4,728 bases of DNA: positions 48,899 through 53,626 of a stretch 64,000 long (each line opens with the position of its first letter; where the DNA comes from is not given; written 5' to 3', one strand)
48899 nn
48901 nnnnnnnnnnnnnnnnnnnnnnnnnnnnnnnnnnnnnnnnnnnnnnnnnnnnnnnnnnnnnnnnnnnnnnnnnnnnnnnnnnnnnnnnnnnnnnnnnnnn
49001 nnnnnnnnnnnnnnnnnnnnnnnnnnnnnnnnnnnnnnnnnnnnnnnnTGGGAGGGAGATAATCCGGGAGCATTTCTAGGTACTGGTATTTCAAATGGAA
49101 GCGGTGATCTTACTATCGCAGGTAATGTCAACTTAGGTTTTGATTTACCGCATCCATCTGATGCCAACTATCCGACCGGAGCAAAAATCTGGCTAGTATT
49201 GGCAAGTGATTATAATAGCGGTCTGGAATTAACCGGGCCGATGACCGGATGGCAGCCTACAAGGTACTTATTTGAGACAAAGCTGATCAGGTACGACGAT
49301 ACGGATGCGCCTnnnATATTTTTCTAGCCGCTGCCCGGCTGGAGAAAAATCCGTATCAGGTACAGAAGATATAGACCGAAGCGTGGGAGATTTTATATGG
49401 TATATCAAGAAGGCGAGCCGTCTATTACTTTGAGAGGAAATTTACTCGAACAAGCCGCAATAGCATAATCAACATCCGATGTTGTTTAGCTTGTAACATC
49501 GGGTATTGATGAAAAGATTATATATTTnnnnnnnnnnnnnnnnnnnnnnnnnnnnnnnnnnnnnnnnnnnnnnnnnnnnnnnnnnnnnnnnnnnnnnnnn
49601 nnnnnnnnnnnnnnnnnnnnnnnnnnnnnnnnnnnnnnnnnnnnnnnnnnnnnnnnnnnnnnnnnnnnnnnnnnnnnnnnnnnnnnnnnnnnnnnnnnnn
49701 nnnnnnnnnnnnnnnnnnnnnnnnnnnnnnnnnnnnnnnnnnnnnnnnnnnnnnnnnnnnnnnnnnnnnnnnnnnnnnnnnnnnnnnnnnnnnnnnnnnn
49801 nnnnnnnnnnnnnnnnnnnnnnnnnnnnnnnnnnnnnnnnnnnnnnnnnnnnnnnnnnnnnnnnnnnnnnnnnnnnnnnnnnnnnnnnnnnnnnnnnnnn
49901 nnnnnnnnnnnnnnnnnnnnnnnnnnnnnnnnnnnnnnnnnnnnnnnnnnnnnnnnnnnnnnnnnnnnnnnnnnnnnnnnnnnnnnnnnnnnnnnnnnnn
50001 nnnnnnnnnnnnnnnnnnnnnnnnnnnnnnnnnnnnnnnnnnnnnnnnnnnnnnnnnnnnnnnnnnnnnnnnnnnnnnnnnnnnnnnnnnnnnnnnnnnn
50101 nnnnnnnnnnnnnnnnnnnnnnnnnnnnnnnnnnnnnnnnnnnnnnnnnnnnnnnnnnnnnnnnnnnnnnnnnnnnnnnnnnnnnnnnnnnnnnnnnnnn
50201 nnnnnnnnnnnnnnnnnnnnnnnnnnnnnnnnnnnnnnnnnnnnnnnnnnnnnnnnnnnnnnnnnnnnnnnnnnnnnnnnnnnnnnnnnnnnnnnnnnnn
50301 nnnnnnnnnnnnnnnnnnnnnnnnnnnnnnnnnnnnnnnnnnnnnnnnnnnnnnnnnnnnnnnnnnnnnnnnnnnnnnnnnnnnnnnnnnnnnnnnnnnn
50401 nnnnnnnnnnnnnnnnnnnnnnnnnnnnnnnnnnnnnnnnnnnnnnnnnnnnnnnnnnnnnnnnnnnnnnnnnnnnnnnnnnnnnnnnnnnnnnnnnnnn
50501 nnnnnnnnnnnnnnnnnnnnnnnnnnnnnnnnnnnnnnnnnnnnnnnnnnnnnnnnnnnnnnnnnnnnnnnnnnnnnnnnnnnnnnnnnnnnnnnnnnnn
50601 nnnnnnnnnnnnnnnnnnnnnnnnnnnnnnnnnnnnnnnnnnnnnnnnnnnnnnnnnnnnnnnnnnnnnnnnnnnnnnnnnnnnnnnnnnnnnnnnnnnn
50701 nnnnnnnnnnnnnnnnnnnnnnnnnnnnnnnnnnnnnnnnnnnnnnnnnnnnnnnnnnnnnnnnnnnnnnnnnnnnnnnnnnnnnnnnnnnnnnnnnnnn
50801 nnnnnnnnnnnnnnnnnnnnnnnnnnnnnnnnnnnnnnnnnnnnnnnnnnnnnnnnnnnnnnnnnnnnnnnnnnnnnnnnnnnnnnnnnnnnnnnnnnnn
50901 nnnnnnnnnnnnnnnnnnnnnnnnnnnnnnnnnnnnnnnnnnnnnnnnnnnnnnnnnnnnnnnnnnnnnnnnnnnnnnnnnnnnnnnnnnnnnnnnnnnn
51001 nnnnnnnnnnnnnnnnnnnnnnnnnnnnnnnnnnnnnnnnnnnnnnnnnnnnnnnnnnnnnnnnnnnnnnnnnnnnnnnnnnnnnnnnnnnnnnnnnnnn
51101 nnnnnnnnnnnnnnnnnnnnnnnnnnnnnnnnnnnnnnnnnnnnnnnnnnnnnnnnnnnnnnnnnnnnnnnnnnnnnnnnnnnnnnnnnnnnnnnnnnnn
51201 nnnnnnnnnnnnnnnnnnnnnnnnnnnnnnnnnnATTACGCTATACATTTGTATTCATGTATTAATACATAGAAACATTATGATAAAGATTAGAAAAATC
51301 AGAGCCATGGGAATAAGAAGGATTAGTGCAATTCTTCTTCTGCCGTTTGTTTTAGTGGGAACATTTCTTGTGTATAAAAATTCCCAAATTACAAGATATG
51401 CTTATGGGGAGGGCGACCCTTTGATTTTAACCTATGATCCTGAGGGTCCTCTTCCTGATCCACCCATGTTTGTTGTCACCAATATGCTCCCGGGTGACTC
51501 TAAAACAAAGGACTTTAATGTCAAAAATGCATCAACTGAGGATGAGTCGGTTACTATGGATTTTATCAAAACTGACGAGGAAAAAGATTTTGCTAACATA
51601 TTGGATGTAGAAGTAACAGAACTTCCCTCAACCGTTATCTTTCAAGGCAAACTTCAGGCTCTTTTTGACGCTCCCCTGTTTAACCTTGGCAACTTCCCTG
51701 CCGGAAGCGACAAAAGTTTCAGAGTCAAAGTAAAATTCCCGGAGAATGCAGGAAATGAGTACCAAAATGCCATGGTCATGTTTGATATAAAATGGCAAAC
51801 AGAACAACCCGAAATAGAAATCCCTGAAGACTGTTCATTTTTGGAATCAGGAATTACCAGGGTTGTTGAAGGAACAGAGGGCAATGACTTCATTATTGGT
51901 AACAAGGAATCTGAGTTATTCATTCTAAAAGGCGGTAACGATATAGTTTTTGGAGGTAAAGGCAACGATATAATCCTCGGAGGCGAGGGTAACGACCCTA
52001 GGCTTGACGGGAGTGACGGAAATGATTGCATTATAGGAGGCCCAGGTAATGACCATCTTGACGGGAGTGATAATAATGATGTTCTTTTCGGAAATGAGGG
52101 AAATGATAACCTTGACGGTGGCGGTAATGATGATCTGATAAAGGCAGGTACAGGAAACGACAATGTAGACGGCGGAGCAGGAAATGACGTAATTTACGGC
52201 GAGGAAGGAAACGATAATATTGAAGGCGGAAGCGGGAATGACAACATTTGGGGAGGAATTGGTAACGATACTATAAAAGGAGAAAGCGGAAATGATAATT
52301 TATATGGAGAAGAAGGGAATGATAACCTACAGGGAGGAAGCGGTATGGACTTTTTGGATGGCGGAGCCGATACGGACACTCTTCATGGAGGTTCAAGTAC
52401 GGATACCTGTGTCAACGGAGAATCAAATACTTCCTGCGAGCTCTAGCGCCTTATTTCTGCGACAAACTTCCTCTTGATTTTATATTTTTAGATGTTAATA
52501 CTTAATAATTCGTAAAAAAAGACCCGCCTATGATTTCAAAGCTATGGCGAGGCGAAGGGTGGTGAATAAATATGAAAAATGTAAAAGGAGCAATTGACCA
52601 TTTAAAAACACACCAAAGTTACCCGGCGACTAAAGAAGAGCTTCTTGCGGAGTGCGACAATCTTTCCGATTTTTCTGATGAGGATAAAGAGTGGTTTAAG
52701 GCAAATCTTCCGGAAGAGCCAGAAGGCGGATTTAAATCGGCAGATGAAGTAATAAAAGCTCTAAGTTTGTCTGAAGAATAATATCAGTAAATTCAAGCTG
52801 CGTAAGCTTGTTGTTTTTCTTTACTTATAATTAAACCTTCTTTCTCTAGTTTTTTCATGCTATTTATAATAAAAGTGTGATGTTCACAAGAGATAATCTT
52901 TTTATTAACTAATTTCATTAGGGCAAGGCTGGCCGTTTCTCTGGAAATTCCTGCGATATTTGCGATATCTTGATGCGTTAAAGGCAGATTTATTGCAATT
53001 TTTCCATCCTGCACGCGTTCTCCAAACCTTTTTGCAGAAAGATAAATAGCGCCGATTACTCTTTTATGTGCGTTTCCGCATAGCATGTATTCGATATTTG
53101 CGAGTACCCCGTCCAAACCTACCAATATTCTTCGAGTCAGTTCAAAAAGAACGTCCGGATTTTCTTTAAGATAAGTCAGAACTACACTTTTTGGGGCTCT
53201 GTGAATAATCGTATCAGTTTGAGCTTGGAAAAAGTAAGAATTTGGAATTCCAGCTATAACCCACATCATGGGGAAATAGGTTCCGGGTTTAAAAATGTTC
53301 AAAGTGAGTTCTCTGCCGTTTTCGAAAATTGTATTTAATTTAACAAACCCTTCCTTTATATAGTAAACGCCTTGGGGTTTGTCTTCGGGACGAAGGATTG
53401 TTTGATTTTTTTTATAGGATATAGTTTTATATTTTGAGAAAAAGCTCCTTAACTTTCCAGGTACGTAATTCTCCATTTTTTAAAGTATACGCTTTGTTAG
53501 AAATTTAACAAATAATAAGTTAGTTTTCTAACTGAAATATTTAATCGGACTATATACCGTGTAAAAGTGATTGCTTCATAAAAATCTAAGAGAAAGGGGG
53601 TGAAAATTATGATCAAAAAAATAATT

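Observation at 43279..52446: Nine-kb locus of SipW-type signal peptidases plus a family of TasA/camelysin-like secreted proteins with adhesin-like modules (candidate extracellular fibre/attachment system)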

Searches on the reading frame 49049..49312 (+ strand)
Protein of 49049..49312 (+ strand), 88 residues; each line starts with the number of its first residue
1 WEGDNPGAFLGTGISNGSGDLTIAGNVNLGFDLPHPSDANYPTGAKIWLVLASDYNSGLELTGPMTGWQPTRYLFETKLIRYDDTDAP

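Call 38: search_protein_families(library=pfam, proteins=[window:49049-49312:+], max_evalue=0.01)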
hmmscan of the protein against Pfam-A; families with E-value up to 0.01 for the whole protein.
window:49049-49312:+ (88 aa): 0 families

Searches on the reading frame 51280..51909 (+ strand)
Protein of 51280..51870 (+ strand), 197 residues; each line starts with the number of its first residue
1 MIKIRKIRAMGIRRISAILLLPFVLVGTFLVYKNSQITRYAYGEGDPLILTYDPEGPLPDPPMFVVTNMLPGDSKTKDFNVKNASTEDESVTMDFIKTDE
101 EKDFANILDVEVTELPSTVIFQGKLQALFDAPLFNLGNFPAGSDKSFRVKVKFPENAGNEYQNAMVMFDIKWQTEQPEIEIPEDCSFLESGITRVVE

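Call 38: search_protein_families(library=pfam, proteins=[window:51280-51870:+], max_evalue=0.01)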
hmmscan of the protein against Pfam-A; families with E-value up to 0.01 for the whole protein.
window:51280-51870:+ (197 aa): 1 family
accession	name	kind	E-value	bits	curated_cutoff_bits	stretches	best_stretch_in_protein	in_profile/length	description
PF12389.13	Peptidase_M73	-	3.9e-06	27.3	22.5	1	7-111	5-108/196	Camelysin metallo-endopeptidase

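Call 59: search_solved_structures(query=A5, max_evalue=1, show_alignments=2)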
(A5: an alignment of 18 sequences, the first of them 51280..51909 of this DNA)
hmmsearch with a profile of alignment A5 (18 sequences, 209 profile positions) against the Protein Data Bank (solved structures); distinct sequences matched with E-value up to 1: 2.
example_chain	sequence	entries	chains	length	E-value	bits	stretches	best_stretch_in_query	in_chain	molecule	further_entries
8aur_A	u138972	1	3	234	0.00071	22.4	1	51-81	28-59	Major biofilm matrix component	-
5of1_A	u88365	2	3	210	0.012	18.4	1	51-81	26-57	Spore coat-associated protein N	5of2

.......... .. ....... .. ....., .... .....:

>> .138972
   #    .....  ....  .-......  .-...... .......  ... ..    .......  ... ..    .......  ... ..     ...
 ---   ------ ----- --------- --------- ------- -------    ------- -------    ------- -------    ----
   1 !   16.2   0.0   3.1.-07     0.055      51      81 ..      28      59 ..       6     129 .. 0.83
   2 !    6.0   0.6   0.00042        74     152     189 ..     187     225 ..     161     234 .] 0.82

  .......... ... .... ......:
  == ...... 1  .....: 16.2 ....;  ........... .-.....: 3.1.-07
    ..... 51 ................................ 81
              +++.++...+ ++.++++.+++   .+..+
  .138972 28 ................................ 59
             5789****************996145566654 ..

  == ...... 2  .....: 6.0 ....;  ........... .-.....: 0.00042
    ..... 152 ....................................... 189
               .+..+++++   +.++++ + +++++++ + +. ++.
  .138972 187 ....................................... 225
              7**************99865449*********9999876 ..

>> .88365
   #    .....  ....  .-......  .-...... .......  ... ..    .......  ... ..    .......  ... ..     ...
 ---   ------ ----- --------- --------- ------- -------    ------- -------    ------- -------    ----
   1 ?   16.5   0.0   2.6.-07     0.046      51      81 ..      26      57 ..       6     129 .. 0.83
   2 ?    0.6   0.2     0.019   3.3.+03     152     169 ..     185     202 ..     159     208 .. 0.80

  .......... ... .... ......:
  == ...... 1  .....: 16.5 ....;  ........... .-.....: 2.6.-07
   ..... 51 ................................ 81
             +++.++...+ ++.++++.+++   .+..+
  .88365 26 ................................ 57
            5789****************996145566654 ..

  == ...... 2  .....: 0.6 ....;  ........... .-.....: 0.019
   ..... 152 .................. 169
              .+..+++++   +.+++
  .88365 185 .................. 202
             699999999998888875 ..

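Call 60: search_protein_families(library=pfam, alignment_id=A5, max_evalue=0.01)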
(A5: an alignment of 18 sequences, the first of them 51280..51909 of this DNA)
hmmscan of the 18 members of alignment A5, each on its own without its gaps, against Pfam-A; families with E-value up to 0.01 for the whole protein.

A. member 1, window:51280-51909:+ (210 aa): 1 family
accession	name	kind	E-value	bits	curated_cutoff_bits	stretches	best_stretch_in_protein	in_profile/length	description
PF12389.13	Peptidase_M73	-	4.9e-06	26.9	22.5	1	8-111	6-108/196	Camelysin metallo-endopeptidase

B. families by the number of members that match (of 18 scanned): 3 families
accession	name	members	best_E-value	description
PF12389.13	Peptidase_M73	7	4.9e-06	Camelysin metallo-endopeptidase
PF00932.25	LTD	1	3.5e-11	Lamin Tail Domain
PF00353.25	HemolysinCabind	1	0.00038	RTX calcium-binding nonapeptide repeat (4 copies)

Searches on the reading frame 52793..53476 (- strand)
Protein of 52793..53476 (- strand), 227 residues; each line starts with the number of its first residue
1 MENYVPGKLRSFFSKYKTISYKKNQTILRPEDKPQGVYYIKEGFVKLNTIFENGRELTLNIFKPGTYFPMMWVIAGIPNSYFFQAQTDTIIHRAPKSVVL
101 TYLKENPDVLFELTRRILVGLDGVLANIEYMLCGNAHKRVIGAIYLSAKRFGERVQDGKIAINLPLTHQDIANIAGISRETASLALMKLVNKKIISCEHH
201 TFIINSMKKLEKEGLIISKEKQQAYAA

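Call 38: search_protein_families(library=pfam, proteins=[window:52793-53476:-], max_evalue=0.01)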
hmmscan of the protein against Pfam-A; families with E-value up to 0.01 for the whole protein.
window:52793-53476:- (227 aa): 6 families
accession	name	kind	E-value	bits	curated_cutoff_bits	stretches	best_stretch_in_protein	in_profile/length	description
PF00027.35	cNMP_binding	-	1.7e-15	57.2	27.5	1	19-106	2-89/89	Cyclic nucleotide-binding domain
PF13545.12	HTH_Crp_2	-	3.5e-13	49.7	27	1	154-212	13-69/70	Crp-like helix-turn-helix domain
PF00325.26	Crp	-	1.4e-06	28.3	21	1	164-195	1-32/32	Bacterial regulatory proteins, crp family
PF13412.12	HTH_24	-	0.0025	17.8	21.9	0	166-195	18-47/48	Winged helix-turn-helix DNA-binding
PF01978.25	TrmB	-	0.0083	16.4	25.6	0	164-198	21-55/68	Sugar-specific transcriptional regulator TrmB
PF00392.27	GntR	-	0.0084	16.2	27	0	153-198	11-57/64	Bacterial regulatory proteins, gntR family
